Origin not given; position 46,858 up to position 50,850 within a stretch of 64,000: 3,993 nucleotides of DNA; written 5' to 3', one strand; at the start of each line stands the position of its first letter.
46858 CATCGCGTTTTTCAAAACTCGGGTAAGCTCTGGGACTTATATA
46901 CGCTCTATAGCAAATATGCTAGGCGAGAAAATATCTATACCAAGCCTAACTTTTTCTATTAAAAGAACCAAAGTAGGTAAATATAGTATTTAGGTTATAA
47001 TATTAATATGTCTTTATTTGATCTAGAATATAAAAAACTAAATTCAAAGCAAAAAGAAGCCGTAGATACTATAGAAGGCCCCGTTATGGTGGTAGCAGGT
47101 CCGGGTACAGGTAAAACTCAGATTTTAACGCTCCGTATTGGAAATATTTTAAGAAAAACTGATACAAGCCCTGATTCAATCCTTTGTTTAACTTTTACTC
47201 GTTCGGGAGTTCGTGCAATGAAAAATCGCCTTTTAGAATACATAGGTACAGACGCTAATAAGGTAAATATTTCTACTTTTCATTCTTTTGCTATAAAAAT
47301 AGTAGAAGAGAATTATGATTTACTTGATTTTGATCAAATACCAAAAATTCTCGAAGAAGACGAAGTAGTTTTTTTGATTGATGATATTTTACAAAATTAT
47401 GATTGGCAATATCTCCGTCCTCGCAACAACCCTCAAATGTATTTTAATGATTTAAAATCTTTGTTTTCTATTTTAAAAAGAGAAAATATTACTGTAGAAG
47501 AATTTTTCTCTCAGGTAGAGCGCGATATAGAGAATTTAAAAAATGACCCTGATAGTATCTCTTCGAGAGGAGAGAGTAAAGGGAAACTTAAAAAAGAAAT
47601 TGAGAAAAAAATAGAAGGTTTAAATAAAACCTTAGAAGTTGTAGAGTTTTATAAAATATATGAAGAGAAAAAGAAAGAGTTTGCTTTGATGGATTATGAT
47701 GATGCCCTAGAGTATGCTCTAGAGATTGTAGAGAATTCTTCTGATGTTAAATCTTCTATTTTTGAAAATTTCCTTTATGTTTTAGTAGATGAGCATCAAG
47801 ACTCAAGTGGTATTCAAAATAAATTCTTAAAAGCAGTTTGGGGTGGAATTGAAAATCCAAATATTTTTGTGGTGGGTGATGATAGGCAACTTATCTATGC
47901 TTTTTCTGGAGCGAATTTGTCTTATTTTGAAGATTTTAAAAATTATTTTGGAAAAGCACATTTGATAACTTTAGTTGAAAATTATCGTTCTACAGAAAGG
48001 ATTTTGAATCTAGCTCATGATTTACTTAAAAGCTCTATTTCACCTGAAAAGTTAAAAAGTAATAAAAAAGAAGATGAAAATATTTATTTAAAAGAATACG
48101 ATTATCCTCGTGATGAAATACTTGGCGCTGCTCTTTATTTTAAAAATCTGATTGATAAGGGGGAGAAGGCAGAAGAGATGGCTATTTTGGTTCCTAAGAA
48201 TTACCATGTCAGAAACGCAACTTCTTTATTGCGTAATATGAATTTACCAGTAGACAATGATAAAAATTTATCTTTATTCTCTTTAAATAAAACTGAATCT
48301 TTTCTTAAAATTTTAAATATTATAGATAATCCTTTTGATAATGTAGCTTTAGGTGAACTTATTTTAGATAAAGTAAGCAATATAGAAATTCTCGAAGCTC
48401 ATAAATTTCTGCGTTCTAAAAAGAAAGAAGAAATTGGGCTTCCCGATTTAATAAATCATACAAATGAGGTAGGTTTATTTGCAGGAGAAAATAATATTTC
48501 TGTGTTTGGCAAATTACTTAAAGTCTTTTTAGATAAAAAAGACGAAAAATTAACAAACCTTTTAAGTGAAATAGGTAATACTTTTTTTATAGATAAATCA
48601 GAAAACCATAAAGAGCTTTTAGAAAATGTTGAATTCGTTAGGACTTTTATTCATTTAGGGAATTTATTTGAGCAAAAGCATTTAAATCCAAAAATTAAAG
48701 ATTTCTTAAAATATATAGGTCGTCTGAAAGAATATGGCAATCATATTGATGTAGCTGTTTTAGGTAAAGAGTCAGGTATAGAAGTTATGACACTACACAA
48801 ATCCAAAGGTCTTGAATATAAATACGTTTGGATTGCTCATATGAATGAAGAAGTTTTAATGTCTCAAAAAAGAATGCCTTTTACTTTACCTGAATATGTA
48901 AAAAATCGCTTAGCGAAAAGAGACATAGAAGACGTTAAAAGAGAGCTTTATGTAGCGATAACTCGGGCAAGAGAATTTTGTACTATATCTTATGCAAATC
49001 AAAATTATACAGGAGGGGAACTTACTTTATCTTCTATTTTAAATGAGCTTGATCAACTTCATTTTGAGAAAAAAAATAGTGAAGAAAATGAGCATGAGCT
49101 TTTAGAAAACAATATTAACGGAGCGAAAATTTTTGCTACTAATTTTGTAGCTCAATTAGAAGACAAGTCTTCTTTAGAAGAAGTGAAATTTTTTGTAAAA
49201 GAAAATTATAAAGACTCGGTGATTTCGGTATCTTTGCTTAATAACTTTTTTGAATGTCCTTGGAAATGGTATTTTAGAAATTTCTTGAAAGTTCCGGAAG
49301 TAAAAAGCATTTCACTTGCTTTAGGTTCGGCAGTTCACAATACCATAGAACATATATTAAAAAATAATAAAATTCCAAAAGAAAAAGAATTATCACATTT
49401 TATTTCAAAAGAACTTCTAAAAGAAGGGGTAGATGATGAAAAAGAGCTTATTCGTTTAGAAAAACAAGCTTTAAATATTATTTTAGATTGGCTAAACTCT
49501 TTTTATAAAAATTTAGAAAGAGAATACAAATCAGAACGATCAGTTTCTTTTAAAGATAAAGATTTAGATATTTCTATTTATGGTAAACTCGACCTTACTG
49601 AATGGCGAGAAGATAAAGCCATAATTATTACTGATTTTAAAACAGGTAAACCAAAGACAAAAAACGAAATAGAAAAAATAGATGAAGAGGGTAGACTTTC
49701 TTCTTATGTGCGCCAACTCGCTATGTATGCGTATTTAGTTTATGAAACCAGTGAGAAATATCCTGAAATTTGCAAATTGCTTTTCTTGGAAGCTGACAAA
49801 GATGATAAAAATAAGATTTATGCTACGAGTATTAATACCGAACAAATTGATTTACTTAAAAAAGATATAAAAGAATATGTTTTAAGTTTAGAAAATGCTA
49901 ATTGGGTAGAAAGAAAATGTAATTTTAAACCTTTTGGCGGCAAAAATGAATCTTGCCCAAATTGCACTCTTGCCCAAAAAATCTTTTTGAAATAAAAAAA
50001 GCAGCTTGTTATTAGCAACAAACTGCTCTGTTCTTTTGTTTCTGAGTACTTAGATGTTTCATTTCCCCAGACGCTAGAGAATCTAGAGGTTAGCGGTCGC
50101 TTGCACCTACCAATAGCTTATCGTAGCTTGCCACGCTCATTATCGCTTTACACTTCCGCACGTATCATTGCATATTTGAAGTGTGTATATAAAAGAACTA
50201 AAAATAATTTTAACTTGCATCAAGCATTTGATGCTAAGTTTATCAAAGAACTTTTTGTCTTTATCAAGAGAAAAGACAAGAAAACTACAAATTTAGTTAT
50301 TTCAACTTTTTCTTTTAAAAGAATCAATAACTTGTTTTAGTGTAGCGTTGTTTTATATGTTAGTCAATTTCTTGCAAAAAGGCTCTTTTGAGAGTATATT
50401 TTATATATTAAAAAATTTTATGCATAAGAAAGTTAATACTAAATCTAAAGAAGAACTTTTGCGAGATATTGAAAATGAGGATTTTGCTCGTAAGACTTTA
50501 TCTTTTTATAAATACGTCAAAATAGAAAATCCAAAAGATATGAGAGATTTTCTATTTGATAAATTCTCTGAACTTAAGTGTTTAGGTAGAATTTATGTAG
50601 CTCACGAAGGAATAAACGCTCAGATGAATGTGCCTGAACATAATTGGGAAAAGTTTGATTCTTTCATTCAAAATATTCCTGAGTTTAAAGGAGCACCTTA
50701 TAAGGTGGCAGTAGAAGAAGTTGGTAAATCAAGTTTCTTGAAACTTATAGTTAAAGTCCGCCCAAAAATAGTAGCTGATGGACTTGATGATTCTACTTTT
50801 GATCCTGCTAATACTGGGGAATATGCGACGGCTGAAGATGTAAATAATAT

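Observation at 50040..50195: Orphan ~160-nt fragment matching the 5' domain of 23S rRNA, not followed by the rest of the gene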

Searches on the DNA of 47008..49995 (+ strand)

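Call 15: search_rna_families(sources=[L019, L080, L043, L064, L010, L006], threshold=gathering)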
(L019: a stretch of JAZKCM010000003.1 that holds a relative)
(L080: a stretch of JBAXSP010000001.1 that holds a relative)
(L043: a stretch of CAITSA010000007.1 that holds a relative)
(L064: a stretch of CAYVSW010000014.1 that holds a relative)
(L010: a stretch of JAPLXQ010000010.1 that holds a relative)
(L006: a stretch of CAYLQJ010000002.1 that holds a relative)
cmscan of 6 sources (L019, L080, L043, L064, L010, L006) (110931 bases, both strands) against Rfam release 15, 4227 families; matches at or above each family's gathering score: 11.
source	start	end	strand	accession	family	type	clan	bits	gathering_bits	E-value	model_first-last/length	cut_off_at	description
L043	1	743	+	RF02541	LSU_rRNA_bacteria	Gene; rRNA;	CL00112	307.4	50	6e-97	2527-2925/2925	5'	Bacterial large subunit ribosomal RNA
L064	1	704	+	RF02541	LSU_rRNA_bacteria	Gene; rRNA;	CL00112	234.6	50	7.4e-73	2589-2925/2925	5'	Bacterial large subunit ribosomal RNA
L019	13045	13405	-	RF02541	LSU_rRNA_bacteria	Gene; rRNA;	CL00112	223.5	50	3.5e-69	37-483/2925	no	Bacterial large subunit ribosomal RNA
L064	798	906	+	RF00001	5S_rRNA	Gene; rRNA;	CL00113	72.1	38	4.8e-13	1-120/120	no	5S ribosomal RNA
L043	791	897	+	RF00001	5S_rRNA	Gene; rRNA;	CL00113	70.6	38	1.3e-12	1-120/120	no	5S ribosomal RNA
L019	8101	8171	-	RF00005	tRNA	Gene; tRNA;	CL00001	61.9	29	9.4e-11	1-71/71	no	tRNA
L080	6671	6741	-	RF00005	tRNA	Gene; tRNA;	CL00001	55.9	29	4.2e-09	1-71/71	no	tRNA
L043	1026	1112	+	RF00005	tRNA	Gene; tRNA;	CL00001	54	29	1.3e-08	1-71/71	no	tRNA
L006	6965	7051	-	RF00005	tRNA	Gene; tRNA;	CL00001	52.6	29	3.3e-08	1-71/71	no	tRNA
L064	8479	8563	+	RF00005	tRNA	Gene; tRNA;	CL00001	46.7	29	1.4e-06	1-71/71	no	tRNA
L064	1011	1084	+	RF00005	tRNA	Gene; tRNA;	CL00001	34.1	29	0.0041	1-71/71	no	tRNA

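Call 22: search_rna_families(source=L019, start=12940, end=13560, threshold=evalue, max_evalue=0.01, show_alignments=1)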
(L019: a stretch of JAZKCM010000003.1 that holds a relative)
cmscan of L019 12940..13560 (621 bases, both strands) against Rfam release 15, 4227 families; matches with E-value up to 0.01: 2.
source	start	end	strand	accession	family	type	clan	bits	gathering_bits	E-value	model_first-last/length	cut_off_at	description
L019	13045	13405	-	RF02541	LSU_rRNA_bacteria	Gene; rRNA;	CL00112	214.7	50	1.7e-68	37-483/2925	no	Bacterial large subunit ribosomal RNA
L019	12946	13015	-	RF02371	PyrG_leader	Cis-reg; leader;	-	35.3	65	0.0053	1-78/78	no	PyrG leader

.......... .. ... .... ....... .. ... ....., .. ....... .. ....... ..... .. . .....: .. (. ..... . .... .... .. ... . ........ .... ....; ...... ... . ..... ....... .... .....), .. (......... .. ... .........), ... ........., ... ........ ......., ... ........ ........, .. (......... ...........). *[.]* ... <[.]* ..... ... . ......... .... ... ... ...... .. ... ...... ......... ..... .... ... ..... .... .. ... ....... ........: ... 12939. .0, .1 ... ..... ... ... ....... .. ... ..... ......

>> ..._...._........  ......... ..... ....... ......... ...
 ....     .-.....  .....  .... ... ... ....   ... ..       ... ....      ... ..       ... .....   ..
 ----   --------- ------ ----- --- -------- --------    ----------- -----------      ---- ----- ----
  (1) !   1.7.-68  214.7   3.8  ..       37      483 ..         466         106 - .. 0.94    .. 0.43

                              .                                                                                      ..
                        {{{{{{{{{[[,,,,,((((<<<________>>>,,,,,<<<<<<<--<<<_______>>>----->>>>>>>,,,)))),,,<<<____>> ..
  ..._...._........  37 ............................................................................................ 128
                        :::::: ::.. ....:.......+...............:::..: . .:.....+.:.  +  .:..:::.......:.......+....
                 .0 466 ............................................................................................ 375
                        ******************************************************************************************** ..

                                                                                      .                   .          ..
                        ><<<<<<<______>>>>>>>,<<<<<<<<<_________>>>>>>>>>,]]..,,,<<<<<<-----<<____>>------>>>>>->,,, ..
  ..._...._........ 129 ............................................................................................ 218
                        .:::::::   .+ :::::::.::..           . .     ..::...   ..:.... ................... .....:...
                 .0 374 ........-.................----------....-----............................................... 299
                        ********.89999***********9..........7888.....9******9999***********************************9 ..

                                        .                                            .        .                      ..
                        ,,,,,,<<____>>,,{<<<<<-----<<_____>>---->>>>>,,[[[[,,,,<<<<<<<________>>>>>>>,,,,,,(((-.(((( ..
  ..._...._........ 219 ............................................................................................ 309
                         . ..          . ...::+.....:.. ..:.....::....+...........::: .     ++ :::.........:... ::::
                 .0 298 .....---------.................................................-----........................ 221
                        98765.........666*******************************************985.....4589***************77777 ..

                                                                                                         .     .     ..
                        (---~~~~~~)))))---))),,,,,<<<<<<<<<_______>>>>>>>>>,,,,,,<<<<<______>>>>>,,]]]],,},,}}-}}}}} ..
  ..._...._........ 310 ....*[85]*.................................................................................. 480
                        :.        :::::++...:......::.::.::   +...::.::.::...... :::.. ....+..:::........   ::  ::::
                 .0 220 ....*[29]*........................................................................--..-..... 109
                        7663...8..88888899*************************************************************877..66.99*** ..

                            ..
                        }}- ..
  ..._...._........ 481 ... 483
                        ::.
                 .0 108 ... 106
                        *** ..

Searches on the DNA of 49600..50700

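Call 4: search_rna_families(source=window, start=49600, end=50700, threshold=evalue, max_evalue=10, show_alignments=5)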
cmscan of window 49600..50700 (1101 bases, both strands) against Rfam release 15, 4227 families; matches with E-value up to 10: 10.
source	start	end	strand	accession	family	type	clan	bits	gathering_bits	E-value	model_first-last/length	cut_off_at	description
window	50001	50139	-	RF02540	LSU_rRNA_archaea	Gene; rRNA;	CL00112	41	50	3.1e-10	53-244/2987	no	Archaeal large subunit ribosomal RNA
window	49986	50072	-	RF02366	Yfr19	Gene; sRNA;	-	19.1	70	6.8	1-82/82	no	Cyanobacterial functional RNA 19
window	50267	50372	+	RF01588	snoR13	Gene; snRNA; snoRNA; CD-box;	-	19.1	60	8.3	1-105/105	no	small nucleolar RNA snoR13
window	49987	50114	-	RF00558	L20_leader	Cis-reg; leader;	-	18.9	58.7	0.73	1-127/127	no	Ribosomal protein L20 leader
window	50584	50699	+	RF00689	MIR390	Gene; miRNA;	-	17.4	77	2.4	1-121/121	no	MIR390 microRNA precursor family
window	49981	50065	-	RF02667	PsiU2-38.40.42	Gene; snRNA; snoRNA; scaRNA;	-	16.5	88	5.1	1-136/136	no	Drosophila small cajal body-specific RNA PsiU2-38.40.4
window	50376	50421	+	RF00032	Histone3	Cis-reg;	-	15.2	34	0.85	1-46/46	no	Histone 3' UTR stem-loop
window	49600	49650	+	RF00114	S15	Cis-reg; leader;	CL00121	13.2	39.5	3.7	7-117/117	5'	Ribosomal S15 leader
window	49834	49955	+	RF02670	scaDm46E3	Gene; snRNA; snoRNA; scaRNA;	-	13.2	61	9.6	1-137/137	no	small Cajal body-specific RNA Dm46E3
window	50647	50662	-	RF01792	eiav_FSE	Cis-reg; frameshift_element;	-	11.8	40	9.3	1-35/35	no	ribosomal frameshift site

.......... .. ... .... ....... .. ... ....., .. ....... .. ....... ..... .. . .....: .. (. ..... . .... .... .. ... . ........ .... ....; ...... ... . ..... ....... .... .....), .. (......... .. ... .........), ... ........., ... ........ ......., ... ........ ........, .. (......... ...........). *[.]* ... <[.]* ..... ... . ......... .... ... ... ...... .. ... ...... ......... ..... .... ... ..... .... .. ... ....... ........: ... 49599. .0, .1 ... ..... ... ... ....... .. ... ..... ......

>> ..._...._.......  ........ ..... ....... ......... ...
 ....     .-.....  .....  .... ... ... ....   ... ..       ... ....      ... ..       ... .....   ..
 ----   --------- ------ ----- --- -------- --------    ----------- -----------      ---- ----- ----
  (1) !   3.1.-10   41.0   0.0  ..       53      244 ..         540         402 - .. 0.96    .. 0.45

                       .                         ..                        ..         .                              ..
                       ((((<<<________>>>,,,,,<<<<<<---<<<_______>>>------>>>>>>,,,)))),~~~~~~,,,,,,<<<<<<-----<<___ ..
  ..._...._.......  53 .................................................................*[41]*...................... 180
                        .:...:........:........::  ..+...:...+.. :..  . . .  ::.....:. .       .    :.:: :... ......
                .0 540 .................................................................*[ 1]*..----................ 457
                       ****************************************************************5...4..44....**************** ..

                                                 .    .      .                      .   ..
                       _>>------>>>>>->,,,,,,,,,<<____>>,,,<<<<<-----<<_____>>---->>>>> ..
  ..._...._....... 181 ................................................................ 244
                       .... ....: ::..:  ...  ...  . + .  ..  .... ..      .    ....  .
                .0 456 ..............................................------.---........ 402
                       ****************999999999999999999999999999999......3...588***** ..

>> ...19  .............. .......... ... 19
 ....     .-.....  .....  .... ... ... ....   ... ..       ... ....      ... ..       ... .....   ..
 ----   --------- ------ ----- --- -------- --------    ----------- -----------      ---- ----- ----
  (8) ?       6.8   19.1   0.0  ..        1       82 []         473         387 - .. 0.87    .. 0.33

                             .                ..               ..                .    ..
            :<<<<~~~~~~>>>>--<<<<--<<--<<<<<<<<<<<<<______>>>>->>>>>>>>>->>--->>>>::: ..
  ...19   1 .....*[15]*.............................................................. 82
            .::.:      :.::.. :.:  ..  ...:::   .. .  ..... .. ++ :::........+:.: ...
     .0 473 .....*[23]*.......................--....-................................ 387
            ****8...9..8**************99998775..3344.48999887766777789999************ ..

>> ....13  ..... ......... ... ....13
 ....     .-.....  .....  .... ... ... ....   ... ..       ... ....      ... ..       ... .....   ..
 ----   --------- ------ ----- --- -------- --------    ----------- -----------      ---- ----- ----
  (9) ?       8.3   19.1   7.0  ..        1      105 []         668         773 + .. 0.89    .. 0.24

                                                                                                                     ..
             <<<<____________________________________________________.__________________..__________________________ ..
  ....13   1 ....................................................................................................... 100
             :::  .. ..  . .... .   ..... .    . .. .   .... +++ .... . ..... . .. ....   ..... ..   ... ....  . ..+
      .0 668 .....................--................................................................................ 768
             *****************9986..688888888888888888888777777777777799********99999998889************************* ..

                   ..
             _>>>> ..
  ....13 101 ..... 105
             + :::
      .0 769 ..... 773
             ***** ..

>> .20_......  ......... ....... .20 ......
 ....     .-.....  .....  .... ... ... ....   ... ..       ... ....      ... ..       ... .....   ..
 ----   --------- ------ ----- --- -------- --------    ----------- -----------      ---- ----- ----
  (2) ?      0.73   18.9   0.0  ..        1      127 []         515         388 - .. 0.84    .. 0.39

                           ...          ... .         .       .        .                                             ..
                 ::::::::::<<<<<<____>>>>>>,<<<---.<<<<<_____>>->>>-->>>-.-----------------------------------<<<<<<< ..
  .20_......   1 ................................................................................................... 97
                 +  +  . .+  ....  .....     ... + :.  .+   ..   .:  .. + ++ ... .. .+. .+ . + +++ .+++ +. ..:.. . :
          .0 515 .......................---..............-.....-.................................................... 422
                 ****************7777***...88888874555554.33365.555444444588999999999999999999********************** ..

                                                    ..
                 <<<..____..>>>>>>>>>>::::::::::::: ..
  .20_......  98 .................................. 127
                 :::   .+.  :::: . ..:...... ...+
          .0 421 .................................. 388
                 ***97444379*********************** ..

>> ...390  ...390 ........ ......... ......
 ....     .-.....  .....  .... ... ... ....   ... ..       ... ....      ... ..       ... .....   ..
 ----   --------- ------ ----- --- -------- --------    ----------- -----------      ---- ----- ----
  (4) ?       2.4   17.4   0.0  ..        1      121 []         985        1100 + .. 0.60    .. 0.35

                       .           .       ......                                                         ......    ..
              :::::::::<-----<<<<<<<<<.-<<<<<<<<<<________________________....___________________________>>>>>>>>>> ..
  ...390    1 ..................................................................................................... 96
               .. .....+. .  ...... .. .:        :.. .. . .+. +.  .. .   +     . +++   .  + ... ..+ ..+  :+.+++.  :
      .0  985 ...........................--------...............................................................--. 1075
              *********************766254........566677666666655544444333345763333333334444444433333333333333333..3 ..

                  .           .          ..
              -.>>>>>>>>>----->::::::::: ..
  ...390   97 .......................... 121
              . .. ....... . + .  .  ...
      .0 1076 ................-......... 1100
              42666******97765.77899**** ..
